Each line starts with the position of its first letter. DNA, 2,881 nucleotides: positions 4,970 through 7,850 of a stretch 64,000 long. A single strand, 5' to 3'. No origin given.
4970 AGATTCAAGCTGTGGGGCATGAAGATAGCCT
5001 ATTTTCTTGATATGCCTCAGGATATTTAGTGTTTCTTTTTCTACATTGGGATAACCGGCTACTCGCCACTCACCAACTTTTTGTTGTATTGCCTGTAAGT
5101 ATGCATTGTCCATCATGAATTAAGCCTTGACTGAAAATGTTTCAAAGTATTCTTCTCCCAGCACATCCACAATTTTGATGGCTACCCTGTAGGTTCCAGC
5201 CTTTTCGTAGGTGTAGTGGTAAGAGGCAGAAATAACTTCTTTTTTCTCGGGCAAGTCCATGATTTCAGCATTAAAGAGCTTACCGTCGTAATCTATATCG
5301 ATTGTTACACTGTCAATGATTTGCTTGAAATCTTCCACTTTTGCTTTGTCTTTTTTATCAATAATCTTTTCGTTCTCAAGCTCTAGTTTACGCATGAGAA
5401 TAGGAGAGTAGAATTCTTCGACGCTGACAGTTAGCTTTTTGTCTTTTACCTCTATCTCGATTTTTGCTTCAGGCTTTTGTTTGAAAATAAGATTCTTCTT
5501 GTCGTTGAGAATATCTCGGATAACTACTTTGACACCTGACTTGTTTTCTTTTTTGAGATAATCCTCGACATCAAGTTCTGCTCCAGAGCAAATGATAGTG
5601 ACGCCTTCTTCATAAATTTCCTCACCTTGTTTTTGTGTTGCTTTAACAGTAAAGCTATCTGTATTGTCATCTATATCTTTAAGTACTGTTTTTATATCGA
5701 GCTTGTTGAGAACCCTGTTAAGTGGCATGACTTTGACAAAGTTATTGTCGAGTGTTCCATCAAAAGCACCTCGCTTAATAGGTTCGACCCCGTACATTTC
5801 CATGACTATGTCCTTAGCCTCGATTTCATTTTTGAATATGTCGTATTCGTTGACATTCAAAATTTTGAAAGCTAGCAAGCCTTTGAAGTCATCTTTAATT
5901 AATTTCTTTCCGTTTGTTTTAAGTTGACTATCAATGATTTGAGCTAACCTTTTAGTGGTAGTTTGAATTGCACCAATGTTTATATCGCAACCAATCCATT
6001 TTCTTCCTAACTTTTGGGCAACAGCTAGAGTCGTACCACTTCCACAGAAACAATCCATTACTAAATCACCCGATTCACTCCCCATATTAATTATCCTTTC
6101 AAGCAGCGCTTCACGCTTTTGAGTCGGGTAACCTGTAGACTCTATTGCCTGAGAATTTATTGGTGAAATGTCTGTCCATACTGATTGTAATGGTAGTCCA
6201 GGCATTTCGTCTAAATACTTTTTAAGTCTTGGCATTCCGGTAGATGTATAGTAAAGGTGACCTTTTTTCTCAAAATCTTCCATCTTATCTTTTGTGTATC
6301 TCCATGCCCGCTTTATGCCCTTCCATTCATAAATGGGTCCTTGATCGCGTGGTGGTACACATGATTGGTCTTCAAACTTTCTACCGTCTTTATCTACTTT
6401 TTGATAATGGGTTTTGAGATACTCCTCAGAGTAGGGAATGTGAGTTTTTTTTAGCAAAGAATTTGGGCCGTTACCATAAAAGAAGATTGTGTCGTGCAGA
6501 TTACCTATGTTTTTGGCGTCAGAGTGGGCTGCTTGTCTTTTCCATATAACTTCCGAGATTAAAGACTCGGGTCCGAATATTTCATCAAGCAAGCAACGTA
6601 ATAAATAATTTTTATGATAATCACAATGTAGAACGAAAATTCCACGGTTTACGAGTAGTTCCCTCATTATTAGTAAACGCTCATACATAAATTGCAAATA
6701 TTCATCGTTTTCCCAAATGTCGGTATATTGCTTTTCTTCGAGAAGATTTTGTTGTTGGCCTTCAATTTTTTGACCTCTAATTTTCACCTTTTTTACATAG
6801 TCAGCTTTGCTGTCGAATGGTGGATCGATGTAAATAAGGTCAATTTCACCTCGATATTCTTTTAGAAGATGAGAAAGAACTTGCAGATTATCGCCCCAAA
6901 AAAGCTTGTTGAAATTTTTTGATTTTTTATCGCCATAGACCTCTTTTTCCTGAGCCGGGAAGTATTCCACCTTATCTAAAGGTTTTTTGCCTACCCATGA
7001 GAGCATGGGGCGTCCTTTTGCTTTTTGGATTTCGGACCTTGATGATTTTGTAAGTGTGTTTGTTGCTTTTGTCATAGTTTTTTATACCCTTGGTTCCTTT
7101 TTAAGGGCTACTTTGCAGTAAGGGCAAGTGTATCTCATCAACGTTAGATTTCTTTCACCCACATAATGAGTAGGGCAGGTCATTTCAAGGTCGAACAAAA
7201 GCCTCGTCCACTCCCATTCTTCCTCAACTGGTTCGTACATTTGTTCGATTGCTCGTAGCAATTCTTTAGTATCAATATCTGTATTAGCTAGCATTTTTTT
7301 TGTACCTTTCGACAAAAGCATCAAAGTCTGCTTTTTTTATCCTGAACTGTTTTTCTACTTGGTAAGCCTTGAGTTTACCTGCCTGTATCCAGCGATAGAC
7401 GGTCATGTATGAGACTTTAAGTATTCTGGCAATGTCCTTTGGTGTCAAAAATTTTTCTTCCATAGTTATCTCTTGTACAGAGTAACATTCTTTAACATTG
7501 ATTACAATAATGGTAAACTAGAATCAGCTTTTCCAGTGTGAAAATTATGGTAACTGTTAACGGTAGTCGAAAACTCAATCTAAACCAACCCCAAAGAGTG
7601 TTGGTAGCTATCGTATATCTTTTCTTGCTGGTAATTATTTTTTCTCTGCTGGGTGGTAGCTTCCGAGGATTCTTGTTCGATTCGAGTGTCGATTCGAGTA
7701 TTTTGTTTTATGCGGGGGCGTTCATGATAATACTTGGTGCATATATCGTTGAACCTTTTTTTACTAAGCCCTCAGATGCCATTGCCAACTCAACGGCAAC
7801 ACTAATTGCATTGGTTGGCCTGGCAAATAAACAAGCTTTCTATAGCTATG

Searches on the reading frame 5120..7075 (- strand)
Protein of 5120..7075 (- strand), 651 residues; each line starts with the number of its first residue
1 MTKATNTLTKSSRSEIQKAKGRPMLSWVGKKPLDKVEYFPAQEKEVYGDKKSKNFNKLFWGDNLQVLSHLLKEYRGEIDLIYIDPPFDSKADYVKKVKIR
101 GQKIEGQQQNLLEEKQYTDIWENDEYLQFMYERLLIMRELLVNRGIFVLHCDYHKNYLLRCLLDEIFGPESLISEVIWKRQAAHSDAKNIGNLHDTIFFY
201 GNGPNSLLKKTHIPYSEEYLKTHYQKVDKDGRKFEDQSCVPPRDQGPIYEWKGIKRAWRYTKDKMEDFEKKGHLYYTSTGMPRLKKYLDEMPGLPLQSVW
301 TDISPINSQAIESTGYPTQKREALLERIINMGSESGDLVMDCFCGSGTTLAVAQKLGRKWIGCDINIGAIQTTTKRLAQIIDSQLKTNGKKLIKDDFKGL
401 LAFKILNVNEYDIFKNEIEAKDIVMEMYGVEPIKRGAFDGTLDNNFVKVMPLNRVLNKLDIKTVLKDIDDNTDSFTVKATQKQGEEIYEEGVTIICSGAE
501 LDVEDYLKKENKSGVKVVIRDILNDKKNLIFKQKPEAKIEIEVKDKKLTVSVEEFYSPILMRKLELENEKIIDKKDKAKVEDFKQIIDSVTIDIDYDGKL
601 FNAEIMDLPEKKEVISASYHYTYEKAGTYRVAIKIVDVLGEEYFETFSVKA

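Call 3: search_protein_families(library=pfam, proteins=[window:5120-7075:-], max_evalue=0.01)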
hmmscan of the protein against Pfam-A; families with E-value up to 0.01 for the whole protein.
window:5120-7075:- (651 aa): 2 families
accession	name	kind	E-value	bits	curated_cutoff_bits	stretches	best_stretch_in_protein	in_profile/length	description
PF01555.25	N6_N4_Mtase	-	4.9e-44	151.3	26.7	1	78-373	1-219/221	DNA methylase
PF03602.21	Cons_hypoth95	-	0.0018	18.4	24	0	70-98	104-134/182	Conserved hypothetical protein 95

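Call 35: search_protein_families(library=ncbifam, proteins=[window:5120-7075:-], max_evalue=0.001)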
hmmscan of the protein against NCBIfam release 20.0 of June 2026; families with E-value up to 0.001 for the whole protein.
window:5120-7075:- (651 aa): 3 families
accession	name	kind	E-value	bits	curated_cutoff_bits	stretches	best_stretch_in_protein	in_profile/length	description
NF050803.1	DnaMtaseCcrMCaul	equivalog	1e-19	70.7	830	1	315-386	185-256/350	adenine-specific DNA-methyltransferase CcrM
NF008572.0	PRK11524.1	equivalog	1.3e-19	70.4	292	1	312-380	191-259/294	adenine-specific DNA-methyltransferase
NF010253.0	PRK13699.1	subfamily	1.2e-06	28.3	244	1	313-382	141-210/226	DNA methyltransferase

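Call 36: search_protein_families(library=padloc, proteins=[window:5120-7075:-], max_evalue=0.001)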
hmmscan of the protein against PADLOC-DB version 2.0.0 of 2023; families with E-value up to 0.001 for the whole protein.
window:5120-7075:- (651 aa): 58 families (the best 25 are shown)
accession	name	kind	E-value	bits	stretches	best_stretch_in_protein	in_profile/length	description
PDLC03354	MTase_II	-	7.6e-73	243.9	1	25-384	27-389/425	Type II methyltransferase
PDLC03633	MTase_III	-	5.8e-61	204.9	2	55-208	77-234/616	Type III methyltransferase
PDLC03644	MTase_III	-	5.2e-51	172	1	23-403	2-418/542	Type III methyltransferase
PDLC03339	MTase_II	-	1.4e-49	166.9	2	290-416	185-302/399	Type II methyltransferase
PDLC03636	MTase_III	-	8.1e-44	148.3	3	311-385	339-413/575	Type III methyltransferase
PDLC03638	MTase_III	-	3e-40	136.3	1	57-382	382-682/816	Type III methyltransferase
PDLC03300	MTase_II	-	1.4e-38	130.7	2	293-380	194-279/302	Type II methyltransferase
PDLC03634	MTase_III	-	5.2e-37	126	1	13-392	48-479/621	Type III methyltransferase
PDLC03635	MTase_III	-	6e-35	119.1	2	54-275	217-402/708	Type III methyltransferase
PDLC03641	MTase_III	-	4.8e-34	115.9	1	50-359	101-434/657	Type III methyltransferase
PDLC03371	MTase_II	-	5.7e-32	109.3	1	52-380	7-255/260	Type II methyltransferase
PDLC03632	MTase_III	-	1.5e-25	87.4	2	45-202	153-317/983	Type III methyltransferase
PDLC03640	MTase_III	-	2.4e-25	87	2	50-202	38-198/654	Type III methyltransferase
PDLC03299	MTase_II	-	4.5e-23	80.2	1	299-380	180-260/296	Type II methyltransferase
PDLC03216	MTase_II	-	1.3e-21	75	1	316-388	194-266/364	Type II methyltransferase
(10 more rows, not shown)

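Call 71: search_solved_structures(query=window:5120-7075:-, max_evalue=0.001)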
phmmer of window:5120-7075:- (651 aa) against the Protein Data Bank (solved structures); distinct sequences matched with E-value up to 0.001: 14.
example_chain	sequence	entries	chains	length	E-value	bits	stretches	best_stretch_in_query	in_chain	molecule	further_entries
4zcf_A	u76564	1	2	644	1.5e-18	70.1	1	13-209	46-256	Restriction endonuclease EcoP15I, modification subunit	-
1g60_A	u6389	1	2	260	1.8e-13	53.3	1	306-371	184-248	Adenine-specific Methyltransferase MboIIA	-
6k0w_B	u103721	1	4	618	2e-12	49.9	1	51-205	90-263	Adenine specific DNA methyltransferase (Mod)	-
6pbd_A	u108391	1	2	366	1.8e-11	46.7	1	314-381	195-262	Modification methylase CcrMI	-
7dsu_A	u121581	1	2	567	9.9e-10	40.9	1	35-201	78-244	Mbo45V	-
5hek_A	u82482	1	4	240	3.7e-09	39.1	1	305-381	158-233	Adenine specific DNA methyltransferase (DpnA)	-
5hfj_A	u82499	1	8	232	7.8e-09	38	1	305-377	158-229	Adenine specific DNA methyltransferase (DpnA)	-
9c3u_A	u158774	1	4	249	1.4e-08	37.1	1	297-368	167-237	Methyltransferase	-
8urk_A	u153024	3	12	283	2.2e-08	36.5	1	296-368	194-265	Methyltransferase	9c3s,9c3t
1nw8_A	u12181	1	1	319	6e-08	35.1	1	297-364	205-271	MODIFICATION METHYLASE RSRI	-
1eg2_A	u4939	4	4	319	6.1e-08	35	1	297-364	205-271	MODIFICATION METHYLASE RSRI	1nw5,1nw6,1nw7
2zie_A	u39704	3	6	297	1.8e-05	26.8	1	299-379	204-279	Putative modification methylase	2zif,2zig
8s9m_A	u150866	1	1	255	5.6e-05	25.2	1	323-369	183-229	DNA cytosine-N4 methyltransferase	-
8s9n_A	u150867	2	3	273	6.2e-05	25.1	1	323-369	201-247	DNA cytosine-N4 methyltransferase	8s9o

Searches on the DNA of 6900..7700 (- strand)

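Call 9: search_dna_similar(query=window:6900-7700:-, collection=plasmids, mode=distant)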
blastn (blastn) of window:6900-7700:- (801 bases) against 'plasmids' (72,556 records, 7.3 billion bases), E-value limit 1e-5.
No match.
